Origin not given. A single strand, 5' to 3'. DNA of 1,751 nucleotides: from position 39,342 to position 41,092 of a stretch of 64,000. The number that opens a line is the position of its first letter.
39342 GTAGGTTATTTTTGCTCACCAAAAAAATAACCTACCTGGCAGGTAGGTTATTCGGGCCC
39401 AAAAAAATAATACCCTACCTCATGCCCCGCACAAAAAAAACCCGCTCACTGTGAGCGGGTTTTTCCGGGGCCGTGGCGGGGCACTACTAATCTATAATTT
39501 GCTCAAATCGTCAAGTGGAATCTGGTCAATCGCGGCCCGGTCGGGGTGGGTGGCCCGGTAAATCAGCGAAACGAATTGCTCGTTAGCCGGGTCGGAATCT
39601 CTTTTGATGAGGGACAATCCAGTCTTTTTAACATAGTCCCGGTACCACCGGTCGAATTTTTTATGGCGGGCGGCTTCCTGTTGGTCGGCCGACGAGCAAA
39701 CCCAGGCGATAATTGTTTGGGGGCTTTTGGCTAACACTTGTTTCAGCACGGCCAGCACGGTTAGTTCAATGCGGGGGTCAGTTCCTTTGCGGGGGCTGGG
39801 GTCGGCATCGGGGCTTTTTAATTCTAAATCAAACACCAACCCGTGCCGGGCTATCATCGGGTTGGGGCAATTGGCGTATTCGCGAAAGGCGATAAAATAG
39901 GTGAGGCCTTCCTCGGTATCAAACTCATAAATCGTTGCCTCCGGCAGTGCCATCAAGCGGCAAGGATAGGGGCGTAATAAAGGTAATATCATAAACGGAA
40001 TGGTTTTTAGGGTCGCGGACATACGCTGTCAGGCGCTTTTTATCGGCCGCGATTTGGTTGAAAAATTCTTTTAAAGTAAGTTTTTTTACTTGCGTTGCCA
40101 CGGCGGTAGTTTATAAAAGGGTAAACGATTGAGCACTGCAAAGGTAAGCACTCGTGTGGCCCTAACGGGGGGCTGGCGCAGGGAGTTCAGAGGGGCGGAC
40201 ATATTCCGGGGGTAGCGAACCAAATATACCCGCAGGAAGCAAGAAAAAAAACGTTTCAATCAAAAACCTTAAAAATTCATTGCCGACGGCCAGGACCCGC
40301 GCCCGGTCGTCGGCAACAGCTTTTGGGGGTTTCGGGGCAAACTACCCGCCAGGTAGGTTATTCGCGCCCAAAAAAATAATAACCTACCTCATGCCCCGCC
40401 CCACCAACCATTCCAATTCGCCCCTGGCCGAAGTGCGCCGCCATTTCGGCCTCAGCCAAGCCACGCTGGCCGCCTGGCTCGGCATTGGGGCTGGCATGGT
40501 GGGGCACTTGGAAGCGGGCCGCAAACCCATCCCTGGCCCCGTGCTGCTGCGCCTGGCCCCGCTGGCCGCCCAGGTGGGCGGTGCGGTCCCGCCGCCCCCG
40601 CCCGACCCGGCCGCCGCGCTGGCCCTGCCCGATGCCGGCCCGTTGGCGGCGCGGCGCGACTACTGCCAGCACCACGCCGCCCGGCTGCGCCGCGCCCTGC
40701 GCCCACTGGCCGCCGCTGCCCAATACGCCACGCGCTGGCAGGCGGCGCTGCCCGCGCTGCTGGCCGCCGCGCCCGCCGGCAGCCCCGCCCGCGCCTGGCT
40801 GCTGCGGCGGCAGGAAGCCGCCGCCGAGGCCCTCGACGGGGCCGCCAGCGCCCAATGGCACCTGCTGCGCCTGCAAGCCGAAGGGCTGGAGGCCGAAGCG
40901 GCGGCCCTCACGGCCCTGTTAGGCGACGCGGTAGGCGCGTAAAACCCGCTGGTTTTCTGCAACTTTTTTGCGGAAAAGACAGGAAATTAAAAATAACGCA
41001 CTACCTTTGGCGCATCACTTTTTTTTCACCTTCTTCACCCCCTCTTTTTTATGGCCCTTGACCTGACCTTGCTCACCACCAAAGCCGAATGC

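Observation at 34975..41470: Palindrome-delimited defence cassettes stacked upstream of an HTH + coiled-coil module: candidate new cassette system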

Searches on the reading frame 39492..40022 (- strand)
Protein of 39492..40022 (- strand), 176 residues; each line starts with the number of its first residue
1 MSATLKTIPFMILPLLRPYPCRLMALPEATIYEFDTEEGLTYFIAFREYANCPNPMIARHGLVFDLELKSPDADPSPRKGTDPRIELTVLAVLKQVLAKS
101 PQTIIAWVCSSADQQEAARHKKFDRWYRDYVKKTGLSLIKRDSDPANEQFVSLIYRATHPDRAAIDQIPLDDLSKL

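Call 6: search_protein_families(library=pfam, proteins=[window:39492-40022:-], max_evalue=0.01)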
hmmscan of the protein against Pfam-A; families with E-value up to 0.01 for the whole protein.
window:39492-40022:- (176 aa): 1 family
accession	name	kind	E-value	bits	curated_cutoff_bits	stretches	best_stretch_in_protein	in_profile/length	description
PF19666.4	DUF6169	-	1.1e-09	38.7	27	1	82-143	2-61/92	Family of unknown function (DUF6169)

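Call 39: search_protein_families(library=padloc, proteins=[window:39492-40022:-], max_evalue=0.01)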
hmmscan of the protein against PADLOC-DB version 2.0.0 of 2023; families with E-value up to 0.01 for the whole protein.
window:39492-40022:- (176 aa): 0 families

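Call 40: search_protein_families(library=ncbifam, proteins=[window:39492-40022:-], max_evalue=0.01)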
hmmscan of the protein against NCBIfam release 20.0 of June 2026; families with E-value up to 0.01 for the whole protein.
window:39492-40022:- (176 aa): 0 families

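Call 98: search_dna_similar(query=window:39492-40022:-, collection=plasmids, mode=protein, max_evalue=0.001, max_rows=10)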
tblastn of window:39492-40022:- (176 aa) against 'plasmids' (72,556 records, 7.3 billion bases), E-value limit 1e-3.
Records with a match: 1; places in all: 1; records where one place covers at least 80% of the query: 0.
Best place of each record, by identity: <60% 1.
By first word of the organism name: Runella 1.
By predicted mobility (MOB-suite, as given by PLSDB): conjugative 1.
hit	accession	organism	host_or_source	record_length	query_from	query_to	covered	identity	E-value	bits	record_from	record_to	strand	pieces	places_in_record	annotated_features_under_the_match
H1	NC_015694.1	Runella slithyformis DSM 19594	fresh water lake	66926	17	129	64%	27.0%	3e-5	50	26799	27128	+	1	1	DUF6169 family protein | hypothetical protein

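Call 99: search_dna_similar(query=window:39492-40022:-, collection=phages, mode=protein, max_evalue=0.001, max_rows=10)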
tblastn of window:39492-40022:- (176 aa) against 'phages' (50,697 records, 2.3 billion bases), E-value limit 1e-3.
No match.

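Call 100: get_annotated_region(hit=H1, flank=5000)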
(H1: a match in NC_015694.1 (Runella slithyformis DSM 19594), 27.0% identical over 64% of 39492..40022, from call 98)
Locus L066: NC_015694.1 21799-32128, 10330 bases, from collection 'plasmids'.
description: Runella slithyformis DSM 19594 plasmid pRUNSL03, complete sequence
organism: Runella slithyformis DSM 19594 (NCBI taxid 761193)
taxonomy: Bacteria; Bacteroidota; Cytophagia; Cytophagales; Spirosomataceae; Runella; Runella slithyformis; Runella slithyformis DSM 19594
host: -; source: fresh water lake; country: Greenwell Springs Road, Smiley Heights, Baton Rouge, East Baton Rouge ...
typing (MOB-suite, as given by PLSDB): conjugative; replicon rep_cluster_1309; relaxase MOBP; mating-pair formation MPF_T
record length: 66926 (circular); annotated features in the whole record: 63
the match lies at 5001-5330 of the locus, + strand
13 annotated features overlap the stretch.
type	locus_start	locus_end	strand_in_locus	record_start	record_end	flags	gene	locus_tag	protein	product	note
CDS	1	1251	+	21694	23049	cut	traM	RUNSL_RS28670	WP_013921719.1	conjugative transposon protein TraM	-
CDS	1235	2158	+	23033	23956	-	traN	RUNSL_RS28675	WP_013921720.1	conjugative transposon protein TraN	-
CDS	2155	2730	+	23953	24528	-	-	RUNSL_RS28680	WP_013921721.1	conjugal transfer protein TraO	-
CDS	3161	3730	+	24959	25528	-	-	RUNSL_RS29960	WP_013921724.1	DUF3127 domain-containing protein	-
CDS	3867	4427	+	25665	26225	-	-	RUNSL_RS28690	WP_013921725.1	recombinase family protein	GO:0006310 - DNA recombination [Evidence IEA]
CDS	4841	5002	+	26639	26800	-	-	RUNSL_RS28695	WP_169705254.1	hypothetical protein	-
CDS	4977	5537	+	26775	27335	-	-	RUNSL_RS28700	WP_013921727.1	DUF6169 family protein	-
CDS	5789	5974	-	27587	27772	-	-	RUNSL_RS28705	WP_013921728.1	hypothetical protein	-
CDS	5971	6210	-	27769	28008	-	-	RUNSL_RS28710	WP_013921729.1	hypothetical protein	-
CDS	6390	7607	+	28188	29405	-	dcm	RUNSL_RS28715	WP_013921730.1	DNA (cytosine-5-)-methyltransferase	GO:0006304 - DNA modification [Evidence IEA]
CDS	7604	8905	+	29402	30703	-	-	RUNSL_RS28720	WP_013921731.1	MvaI/BcnI family restriction endonuclease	-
CDS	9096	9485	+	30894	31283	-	-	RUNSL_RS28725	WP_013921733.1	hypothetical protein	-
CDS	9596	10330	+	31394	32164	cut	-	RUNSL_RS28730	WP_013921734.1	hypothetical protein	-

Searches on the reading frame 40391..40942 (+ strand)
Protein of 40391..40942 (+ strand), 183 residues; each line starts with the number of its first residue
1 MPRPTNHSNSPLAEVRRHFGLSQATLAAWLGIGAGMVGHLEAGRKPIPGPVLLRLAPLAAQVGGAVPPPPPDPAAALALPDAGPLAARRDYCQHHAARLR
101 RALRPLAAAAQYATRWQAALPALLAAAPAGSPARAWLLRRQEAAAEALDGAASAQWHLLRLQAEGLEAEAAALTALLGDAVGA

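Call 6: search_protein_families(library=pfam, proteins=[window:40391-40942:+], max_evalue=0.01)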
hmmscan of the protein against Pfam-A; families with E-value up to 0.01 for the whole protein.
window:40391-40942:+ (183 aa): 2 families
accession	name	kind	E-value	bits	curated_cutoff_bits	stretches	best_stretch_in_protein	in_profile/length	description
PF13560.12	HTH_31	-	8.6e-06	26.4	27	1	12-56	6-51/64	Helix-turn-helix domain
PF01381.28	HTH_3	-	0.00019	21.8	23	1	12-56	1-45/55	Helix-turn-helix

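Call 39: search_protein_families(library=padloc, proteins=[window:40391-40942:+], max_evalue=0.01)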
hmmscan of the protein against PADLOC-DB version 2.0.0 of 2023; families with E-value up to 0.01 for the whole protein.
window:40391-40942:+ (183 aa): 1 family
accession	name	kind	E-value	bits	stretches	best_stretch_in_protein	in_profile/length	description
PDLC03664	Control_protein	-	0.0078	14.7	0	12-56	18-62/74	control protein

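Call 40: search_protein_families(library=ncbifam, proteins=[window:40391-40942:+], max_evalue=0.01)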
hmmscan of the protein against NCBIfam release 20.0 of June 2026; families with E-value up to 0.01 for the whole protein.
window:40391-40942:+ (183 aa): 3 families
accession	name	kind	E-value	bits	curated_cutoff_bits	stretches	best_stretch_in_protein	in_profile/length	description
TIGR03070.1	couple_hipB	subfamily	5.4e-05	23.1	71.65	1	14-45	9-40/58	type II toxin-antitoxin system Y4mF family antitoxin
NF038139.1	Reg_Aceta_RamB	equivalog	0.00063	18.5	700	1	11-56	6-51/465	acetate metabolism transcriptional regulator RamB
TIGR03830.1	CxxCG_CxxCG_HTH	subfamily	0.0048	16.7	61.8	0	12-45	70-103/127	type II TA system antitoxin MqsA family protein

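Call 41: find_homologous_proteins(query=window:40391-40942:+)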
Query window:40391-40942:+ (183 aa): 88 proteins with E <= 0.001 among 8000 candidates.
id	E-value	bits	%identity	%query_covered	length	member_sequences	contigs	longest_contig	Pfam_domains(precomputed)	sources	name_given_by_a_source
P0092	7.9e-106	370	100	100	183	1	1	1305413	PF13560.13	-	-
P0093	8.8e-52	194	61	86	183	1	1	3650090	-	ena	-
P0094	3.7e-51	192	58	86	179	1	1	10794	-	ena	-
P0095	4.2e-51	192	57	89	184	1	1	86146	PF01381.29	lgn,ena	-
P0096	7.8e-51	191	54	86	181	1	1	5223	-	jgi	jgi:transcriptional regulator with XRE-family HTH domain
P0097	1.1e-50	190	59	86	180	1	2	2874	-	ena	-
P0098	6.5e-50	188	62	97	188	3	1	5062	-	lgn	-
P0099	1.1e-49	187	60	97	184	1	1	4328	-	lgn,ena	-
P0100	1.6e-49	187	61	98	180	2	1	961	-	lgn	-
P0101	3.1e-49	186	57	86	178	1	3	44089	-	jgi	-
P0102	4.0e-49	185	61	98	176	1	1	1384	-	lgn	-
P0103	7.8e-49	184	59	86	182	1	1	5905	-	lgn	-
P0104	1.3e-48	184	60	89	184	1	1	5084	PF01381.29,PF13560.13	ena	-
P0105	5.0e-48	182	62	91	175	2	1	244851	PF01381.29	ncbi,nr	ncbi:hypothetical protein B0919_16375 [Hymenobacter sp. CRA2]|nr:hypothetical protein B0919_16375 [H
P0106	6.0e-48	181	60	98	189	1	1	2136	PF13560.13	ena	-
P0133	5.0e-36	143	49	82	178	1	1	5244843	-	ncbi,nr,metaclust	ncbi:hypothetical protein A0257_06745 [Hymenobacter psoromatis]|nr:hypothetical protein A0257_06745 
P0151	2.4e-29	121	56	54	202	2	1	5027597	PF13560.13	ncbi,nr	ncbi:helix-turn-helix domain-containing protein [Hymenobacter nivis]|nr:helix-turn-helix transcripti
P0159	1.3e-27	115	50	87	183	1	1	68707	PF13560.13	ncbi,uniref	ncbi:helix-turn-helix domain-containing protein [Hymenobacter rubripertinctus]|uniref:helix-turn-hel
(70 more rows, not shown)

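Call 44: find_encoding_contigs(protein=P0151, flank=8000, max_places=2)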
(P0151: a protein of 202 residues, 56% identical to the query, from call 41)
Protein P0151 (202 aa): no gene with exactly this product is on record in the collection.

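Call 45: find_encoding_contigs(protein=P0133, flank=10000, max_places=2)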
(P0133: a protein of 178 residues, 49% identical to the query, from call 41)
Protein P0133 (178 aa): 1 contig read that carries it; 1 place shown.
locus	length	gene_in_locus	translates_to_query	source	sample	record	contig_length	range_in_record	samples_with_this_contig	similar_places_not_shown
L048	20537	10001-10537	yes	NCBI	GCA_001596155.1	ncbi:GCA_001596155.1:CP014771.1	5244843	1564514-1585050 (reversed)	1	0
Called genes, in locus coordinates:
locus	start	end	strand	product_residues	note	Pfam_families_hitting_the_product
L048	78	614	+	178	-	PF13618:Gluconate_2-dh3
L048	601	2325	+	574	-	PF00732:GMC_oxred_N, PF05199:GMC_oxred_C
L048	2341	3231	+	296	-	PF01261:AP_endonuc_2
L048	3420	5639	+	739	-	PF01804:Penicil_amidase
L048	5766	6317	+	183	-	PF03496:ADPrib_exo_Tox (weak)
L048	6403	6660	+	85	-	-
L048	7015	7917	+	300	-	PF20275:CTD10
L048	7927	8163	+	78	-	PF20293:MC6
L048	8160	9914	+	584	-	PF20275:CTD10, PF10088:DUF2326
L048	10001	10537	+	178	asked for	-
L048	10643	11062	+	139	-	-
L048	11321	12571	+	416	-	PF01979:Amidohydro_1, PF07969:Amidohydro_3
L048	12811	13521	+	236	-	PF01292:Ni_hydr_CYTB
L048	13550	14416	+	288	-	PF00174:Oxidored_molyb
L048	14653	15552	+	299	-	PF01609:DDE_Tnp_1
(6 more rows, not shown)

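Call 46: find_encoding_contigs(protein=P0159, flank=8000, max_places=2)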
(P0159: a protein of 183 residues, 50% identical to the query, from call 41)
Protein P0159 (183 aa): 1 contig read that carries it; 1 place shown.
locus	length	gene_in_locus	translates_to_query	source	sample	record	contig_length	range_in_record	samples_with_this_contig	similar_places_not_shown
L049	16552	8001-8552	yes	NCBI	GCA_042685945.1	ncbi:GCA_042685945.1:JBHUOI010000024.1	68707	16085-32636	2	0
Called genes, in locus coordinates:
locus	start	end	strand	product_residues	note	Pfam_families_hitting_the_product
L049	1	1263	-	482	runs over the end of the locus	-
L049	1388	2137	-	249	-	PF00038:Filament (weak), PF02591:Zn_ribbon_9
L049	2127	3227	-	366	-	PF01784:DUF34_NIF3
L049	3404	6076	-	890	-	PF04851:ResIII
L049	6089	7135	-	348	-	PF01555:N6_N4_Mtase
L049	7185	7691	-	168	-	PF01555:N6_N4_Mtase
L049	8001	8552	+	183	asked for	PF13560:HTH_31 (weak)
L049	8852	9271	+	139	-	-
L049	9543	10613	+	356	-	PF02606:LpxK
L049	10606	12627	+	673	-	PF14121:Porin_10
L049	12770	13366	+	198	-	PF06175:MiaE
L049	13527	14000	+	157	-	-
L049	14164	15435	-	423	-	-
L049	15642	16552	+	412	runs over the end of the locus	PF12704:MacB_PCD, PF02687:FtsX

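Call 52: search_solved_structures(query=A1, max_evalue=1)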
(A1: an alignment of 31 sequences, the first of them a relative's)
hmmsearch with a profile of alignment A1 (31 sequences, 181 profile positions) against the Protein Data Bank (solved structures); distinct sequences matched with E-value up to 1: 44.
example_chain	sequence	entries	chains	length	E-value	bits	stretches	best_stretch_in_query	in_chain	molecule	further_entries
8tac_A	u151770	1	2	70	1.1e-06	32.3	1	10-56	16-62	DBP48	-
28tn_A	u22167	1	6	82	0.00012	25.6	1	11-62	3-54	lambda repressor-like protein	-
2mez_A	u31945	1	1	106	0.00019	25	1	12-60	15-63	Multiprotein Bridging Factor (MBP-like)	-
9k3w_A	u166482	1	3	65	0.0014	22.2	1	8-58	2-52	Transcriptional regulator, PbsX family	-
2ef8_A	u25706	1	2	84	0.0022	21.5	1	9-57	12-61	Putative transcription factor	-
8ezt_A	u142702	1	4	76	0.0046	20.5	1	9-59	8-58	HipB(Lp)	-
1y7y_A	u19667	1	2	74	0.0078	19.7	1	11-59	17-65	C.AhdI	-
1r63_A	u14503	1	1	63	0.018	18.6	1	10-47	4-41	REPRESSOR PROTEIN FROM BACTERIOPHAGE 434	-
1sq8_A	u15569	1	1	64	0.02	18.4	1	14-47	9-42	dh434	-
1per_L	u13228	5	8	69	0.021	18.3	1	10-47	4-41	PROTEIN (434 REPRESSOR) | 434 REPRESSOR | REPRESSOR PROTEIN CI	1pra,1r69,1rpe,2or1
2b5a_A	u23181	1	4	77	0.053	17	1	11-54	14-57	C.BclI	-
3f51_A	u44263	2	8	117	0.056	16.9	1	12-65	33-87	Clp gene regulator (ClgR)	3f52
9lx1_A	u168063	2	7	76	0.074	16.5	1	3-59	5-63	anti-CRISPR-associated protein, Aca7 | anti-CRISPR-associated protein Aca7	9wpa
8c8i_D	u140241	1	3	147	0.08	16.4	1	9-48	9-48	Orf20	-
1utx_A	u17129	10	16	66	0.087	16.3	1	12-56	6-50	CYLR2 | cytolysin regulator 2 | PUTATIVE TRANSCRIPTION REGULATOR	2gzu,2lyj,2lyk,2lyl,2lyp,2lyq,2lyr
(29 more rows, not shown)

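Call 58: predict_structure(alignment_id=A1)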
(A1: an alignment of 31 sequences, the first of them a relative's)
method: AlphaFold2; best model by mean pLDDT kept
length: 183 residues; sequences in the alignment: 31
mean_pLDDT: 92.1   pTM: 0.57
mean pLDDT of the five models: 92.1, 90.8, 90.4, 89.4, 88.9
residues with pLDDT >= 90: 143; 70-90: 35; 50-70: 5; < 50: 0
segments of 3 or more residues with pLDDT < 50: none
pLDDT, mean of each block of 10 residues (from residue 1): 75 93 96 96 95 94 75 85 96 98 95 92 97 96 89 94 98 94 84
secondary structure, 60 per line:
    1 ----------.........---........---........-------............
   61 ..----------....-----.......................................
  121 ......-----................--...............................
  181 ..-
elements in order: H11-19 H23-30 H34-41 H49-62 H73-76 H82-126 H132-147 H150-182

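Call 63: fold_search(model_id=the predicted structure, library=pdb)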
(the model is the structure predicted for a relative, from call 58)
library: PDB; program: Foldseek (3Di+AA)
matches with E <= 10: 432; with E <= 0.001: 0
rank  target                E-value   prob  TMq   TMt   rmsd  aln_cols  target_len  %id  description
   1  1y7y_B                4.3e-02  1.00  0.25  0.65   1.9        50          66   36  High-resolution crystal structure of the restriction-modification controller protein C.AhdI from Aeromonas hydrophila (released 2005-02-22)
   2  8ezt_B                4.5e-02  1.00  0.25  0.58   4.8        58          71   26  Crystal structure of HipB(Lp) from Legionella pneumophila (released 2023-09-27)
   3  28tn_A                4.8e-02  1.00  0.25  0.60   3.5        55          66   27  Structure of a lambda repressor-like protein from Escherichia coli (released 2026-03-11)
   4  2b5a_B                7.6e-02  1.00  0.26  0.59   2.3        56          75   25  C.BclI, Control Element of the BclI Restriction-Modification System (released 2006-01-03)
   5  3f51_A                8.8e-02  1.00  0.27  0.50   5.4        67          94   25  Crystal Structure of the clp gene regulator ClgR from Corynebacterium glutamicum (released 2008-11-18)
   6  8tac_B                9.3e-02  1.00  0.26  0.70   1.2        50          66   28  Designed DNA binding protein (released 2024-08-28)
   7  8tac_A                1.0e-01  1.00  0.26  0.68   1.3        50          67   28  Designed DNA binding protein (released 2024-08-28)
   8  2b5a_A                1.0e-01  1.00  0.26  0.57   2.3        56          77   25  C.BclI, Control Element of the BclI Restriction-Modification System (released 2006-01-03)
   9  28tn_D                1.1e-01  1.00  0.25  0.59   3.6        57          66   26  Structure of a lambda repressor-like protein from Escherichia coli (released 2026-03-11)
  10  2b5a_C                1.1e-01  1.00  0.26  0.58   2.3        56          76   25  C.BclI, Control Element of the BclI Restriction-Modification System (released 2006-01-03)
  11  28tn_C                1.1e-01  1.00  0.24  0.59   3.5        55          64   25  Structure of a lambda repressor-like protein from Escherichia coli (released 2026-03-11)
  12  1y7y_A                1.2e-01  1.00  0.25  0.63   2.0        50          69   36  High-resolution crystal structure of the restriction-modification controller protein C.AhdI from Aeromonas hydrophila (released 2005-02-22)
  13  3f51_C                1.3e-01  1.00  0.27  0.51   4.6        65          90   25  Crystal Structure of the clp gene regulator ClgR from Corynebacterium glutamicum (released 2008-11-18)
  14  8ezt_C                1.3e-01  1.00  0.25  0.59   5.2        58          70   26  Crystal structure of HipB(Lp) from Legionella pneumophila (released 2023-09-27)
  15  9k3w_A                1.3e-01  1.00  0.27  0.73   1.7        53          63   28  Crystal structure of putative transcription regulator (dr_2454) from Deinococcus radiodurans (released 2025-10-22)
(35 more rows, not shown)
